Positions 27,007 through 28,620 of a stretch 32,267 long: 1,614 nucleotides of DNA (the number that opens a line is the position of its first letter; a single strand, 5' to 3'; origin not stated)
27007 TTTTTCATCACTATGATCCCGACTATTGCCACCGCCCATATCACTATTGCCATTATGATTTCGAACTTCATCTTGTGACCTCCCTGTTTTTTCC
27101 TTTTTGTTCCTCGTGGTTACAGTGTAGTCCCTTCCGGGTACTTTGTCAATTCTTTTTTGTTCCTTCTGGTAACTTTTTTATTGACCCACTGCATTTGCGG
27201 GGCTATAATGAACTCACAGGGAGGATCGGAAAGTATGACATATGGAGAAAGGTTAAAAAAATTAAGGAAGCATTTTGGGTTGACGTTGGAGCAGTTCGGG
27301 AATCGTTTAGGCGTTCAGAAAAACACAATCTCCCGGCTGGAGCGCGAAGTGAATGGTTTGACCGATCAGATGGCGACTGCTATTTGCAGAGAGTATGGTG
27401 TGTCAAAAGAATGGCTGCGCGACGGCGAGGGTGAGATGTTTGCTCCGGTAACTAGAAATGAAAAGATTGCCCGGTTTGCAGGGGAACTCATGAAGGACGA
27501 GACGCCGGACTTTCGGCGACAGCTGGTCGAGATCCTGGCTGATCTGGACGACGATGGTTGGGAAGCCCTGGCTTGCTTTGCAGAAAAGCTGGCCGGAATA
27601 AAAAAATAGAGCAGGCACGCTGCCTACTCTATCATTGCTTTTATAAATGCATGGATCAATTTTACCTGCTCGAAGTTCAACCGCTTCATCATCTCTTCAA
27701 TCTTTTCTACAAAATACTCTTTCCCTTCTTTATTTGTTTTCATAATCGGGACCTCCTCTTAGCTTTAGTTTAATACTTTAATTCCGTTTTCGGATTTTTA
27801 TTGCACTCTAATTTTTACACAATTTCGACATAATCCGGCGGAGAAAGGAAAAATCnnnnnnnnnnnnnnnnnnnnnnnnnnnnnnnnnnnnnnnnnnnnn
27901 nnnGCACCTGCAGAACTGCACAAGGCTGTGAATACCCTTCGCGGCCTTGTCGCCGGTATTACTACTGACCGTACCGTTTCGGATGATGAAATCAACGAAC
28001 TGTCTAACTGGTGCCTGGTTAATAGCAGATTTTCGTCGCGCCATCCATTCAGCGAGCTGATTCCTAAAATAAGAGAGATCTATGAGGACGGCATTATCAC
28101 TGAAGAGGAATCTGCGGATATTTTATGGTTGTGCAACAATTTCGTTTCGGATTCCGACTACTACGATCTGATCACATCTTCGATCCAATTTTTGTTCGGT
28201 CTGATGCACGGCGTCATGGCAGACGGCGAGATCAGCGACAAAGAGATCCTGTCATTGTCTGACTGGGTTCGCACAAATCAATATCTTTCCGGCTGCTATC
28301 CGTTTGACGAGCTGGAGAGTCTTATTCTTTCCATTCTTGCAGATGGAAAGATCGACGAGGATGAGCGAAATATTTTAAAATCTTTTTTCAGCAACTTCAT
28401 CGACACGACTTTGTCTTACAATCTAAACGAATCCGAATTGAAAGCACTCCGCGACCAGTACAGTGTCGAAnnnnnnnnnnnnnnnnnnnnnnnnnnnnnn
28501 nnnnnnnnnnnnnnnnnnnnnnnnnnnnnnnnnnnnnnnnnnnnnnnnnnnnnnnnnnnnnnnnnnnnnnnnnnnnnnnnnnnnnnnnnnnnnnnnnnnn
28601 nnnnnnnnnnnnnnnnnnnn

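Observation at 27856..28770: Duplicated TerB-like repeats fused to a BRCT domain, wedged between the repressor and the serine integrase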

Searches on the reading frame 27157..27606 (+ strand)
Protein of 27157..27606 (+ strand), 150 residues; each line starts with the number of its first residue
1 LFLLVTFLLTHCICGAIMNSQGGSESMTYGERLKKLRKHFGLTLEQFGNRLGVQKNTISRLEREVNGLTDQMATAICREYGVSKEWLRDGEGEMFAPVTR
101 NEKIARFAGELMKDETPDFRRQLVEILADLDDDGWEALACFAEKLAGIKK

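Call 3: search_protein_families(library=pfam, proteins=[window:27157-27606:+], max_evalue=1)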
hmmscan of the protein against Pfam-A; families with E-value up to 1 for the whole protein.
window:27157-27606:+ (150 aa): 13 families
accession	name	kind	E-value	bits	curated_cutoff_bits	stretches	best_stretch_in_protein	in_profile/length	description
PF12844.13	HTH_19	-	2.1e-12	47.2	30.2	1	30-93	1-64/64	Helix-turn-helix domain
PF01381.28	HTH_3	-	2.4e-11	43.9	23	1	33-87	1-55/55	Helix-turn-helix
PF13560.12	HTH_31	-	1.3e-09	38.6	27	1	29-85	2-59/64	Helix-turn-helix domain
PF02042.20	RWP-RK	-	0.0076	16.6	29.3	1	33-65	4-36/49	RWP-RK domain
PF04545.22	Sigma70_r4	-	0.0081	16.1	24.1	1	36-64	15-43/50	Sigma-70, region 4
PF13413.12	HTH_25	-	0.013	15.7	24.6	1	32-64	1-33/62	Helix-turn-helix domain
PF13443.12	HTH_26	-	0.015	16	22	1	32-82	1-52/63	Cro/C1-type HTH DNA-binding domain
PF20432.4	Xre-like-HTH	-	0.037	14.8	25.8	1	34-63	16-45/63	Antitoxin Xre-like helix-turn-helix domain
PF14718.12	SLT_L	-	0.097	13.3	25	1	108-144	11-48/68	Soluble lytic murein transglycosylase L domain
PF07022.19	Phage_CI_repr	-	0.13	13.1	22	1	33-95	3-65/65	Bacteriophage CI repressor helix-turn-helix domain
PF10444.14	Nbl1_Borealin_N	-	0.13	12.3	24.4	1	31-66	15-50/57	Nbl1 / Borealin N terminal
PF17762.8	HTH_ParB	-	0.15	12.6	22.6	1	31-61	10-40/102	ParB HTH domain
PF06717.16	DUF1202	-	0.25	11.2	27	1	40-102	135-191/307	Protein of unknown function (DUF1202)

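Call 5: search_protein_families(library=phrogs, proteins=[window:27157-27606:+], max_evalue=0.01)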
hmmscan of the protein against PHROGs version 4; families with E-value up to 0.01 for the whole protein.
window:27157-27606:+ (150 aa): 21 families
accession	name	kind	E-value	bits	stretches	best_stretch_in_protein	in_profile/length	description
phrog_8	-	transcription regulation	8.2e-18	66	1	27-128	160-254/346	transcriptional regulator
phrog_4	-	transcription regulation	1.8e-14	54.5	1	24-100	128-204/400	transcriptional repressor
phrog_2328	-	transcription regulation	3.5e-11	44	1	22-94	8-81/128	transcriptional repressor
phrog_3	-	transcription regulation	2.3e-09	38.6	1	24-104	84-167/430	transcriptional repressor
phrog_2439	-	transcription regulation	3.6e-09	37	1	27-93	6-71/367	transcriptional regulator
phrog_2967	-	transcription regulation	2.3e-07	31.6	1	27-99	9-78/225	transcriptional regulator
phrog_5823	-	transcription regulation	2.9e-07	31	1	25-87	3-66/404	transcriptional regulator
phrog_7950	-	transcription regulation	1.5e-06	29.1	1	25-65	4-44/68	transcriptional repressor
phrog_9710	-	unknown function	1.6e-06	29.1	1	44-98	30-86/95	-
phrog_1373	-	transcription regulation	3e-05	25.1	1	29-83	64-118/166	transcriptional regulator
phrog_11423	-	unknown function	4.7e-05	24.1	1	27-109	8-88/176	-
phrog_2104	-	unknown function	6e-05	24.2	1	31-65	42-76/103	-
phrog_7241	-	transcription regulation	0.00048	21.2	1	33-87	66-120/122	transcriptional regulator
phrog_9908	-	DNA, RNA and nucleotide metabolism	0.00051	20.3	1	29-118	14-103/282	DNA binding protein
phrog_3037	-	transcription regulation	0.00061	20.6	1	26-138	24-119/189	transcriptional repressor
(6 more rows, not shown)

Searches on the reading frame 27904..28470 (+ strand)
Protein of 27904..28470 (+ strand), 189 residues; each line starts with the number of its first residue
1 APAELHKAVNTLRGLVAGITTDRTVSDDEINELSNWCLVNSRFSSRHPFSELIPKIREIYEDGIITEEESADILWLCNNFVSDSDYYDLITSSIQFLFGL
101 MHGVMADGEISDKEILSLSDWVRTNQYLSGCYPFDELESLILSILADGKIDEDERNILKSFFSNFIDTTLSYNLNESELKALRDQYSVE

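Call 46: predict_structure(alignment_id=A4)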
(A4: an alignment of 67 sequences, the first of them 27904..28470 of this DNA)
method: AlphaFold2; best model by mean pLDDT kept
length: 189 residues; sequences in the alignment: 67
mean_pLDDT: 91.5   pTM: 0.88
mean pLDDT of the five models: 91.5, 90.8, 84.3, 83.3, 78.6
residues with pLDDT >= 90: 153; 70-90: 30; 50-70: 6; < 50: 0
segments of 3 or more residues with pLDDT < 50: none
pLDDT, mean of each block of 10 residues (from residue 1): 86 94 90 94 91 93 92 88 76 94 95 95 95 95 96 95 91 91 85
secondary structure, 60 per line:
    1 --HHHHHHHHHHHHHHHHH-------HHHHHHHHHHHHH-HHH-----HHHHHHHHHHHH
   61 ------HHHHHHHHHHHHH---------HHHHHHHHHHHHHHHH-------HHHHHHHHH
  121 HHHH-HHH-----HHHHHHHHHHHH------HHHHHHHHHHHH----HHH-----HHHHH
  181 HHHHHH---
elements in order: H3-19 H27-39 H49-60 H67-79 H89-104 H112-124 H134-145 H152-163 H176-186

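Call 50: fold_search(model_id=the predicted structure, library=pdb)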
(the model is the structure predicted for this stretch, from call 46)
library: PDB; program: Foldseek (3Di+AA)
matches with E <= 10: 60; with E <= 0.001: 0
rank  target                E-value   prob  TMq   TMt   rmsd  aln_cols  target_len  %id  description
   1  3qd9_C                8.2e-01  0.28  0.30  0.17  12.9       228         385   11  C72S/C353S mutant of Trypanosoma brucei QSOX containing an interdomain disulfide (released 2012-05-30)
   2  4imy_B                1.3e+00  0.07  0.17  0.14  18.6       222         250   11  The AFF4 scaffold binds human P-TEFb adjacent to HIV Tat (released 2013-03-13)
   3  3qd9_D                1.4e+00  0.18  0.29  0.18  12.8       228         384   10  C72S/C353S mutant of Trypanosoma brucei QSOX containing an interdomain disulfide (released 2012-05-30)
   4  3qd9_A                1.5e+00  0.13  0.25  0.16  13.7       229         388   10  C72S/C353S mutant of Trypanosoma brucei QSOX containing an interdomain disulfide (released 2012-05-30)
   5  3blh_B                1.5e+00  0.08  0.19  0.16  17.3       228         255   12  Crystal Structure of Human CDK9/cyclinT1 (released 2008-07-01)
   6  3qd9_B                1.8e+00  0.16  0.30  0.17  13.0       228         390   10  C72S/C353S mutant of Trypanosoma brucei QSOX containing an interdomain disulfide (released 2012-05-30)
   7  4imy_D                1.8e+00  0.06  0.17  0.14  18.6       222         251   11  The AFF4 scaffold binds human P-TEFb adjacent to HIV Tat (released 2013-03-13)
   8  4imy_F                1.9e+00  0.06  0.17  0.14  18.6       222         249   11  The AFF4 scaffold binds human P-TEFb adjacent to HIV Tat (released 2013-03-13)
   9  3blq_B                2.3e+00  0.06  0.19  0.16  17.6       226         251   11  Crystal Structure of Human CDK9/cyclinT1 in Complex with ATP (released 2008-07-01)
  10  2chp_C                2.5e+00  0.05  0.14  0.18  18.1       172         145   11  Crystal structure of the dodecameric ferritin MrgA from B. subtilis 168 (released 2007-04-03)
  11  5up9_C                2.5e+00  0.04  0.14  0.15  16.9       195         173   12  Crystal Structure of Zn-bound Human Heavy-Chain ferritin variant 122H-delta C-star with para-xylenedihydroxamate (released 2017-09-27)
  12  3vsk_A                2.6e+00  0.07  0.19  0.08  11.5       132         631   11  Crystal structure of penicillin-binding protein 3 (PBP3) from methicilin-resistant Staphylococcus aureus in the apo fo (released 2012-10-31)
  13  6fes_A                2.9e+00  0.12  0.30  0.19  13.0       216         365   10  Crystal structure of novel repeat protein BRIC2 fused to DARPin D12 (released 2018-09-05)
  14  6o7u_o                3.0e+00  0.08  0.20  0.23  20.2       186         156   14  Saccharomyces cerevisiae V-ATPase Stv1-VO (released 2019-04-03)
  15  3mi9_B                3.2e+00  0.04  0.17  0.14  18.6       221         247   11  Crystal structure of HIV-1 Tat complexed with human P-TEFb (released 2010-06-09)
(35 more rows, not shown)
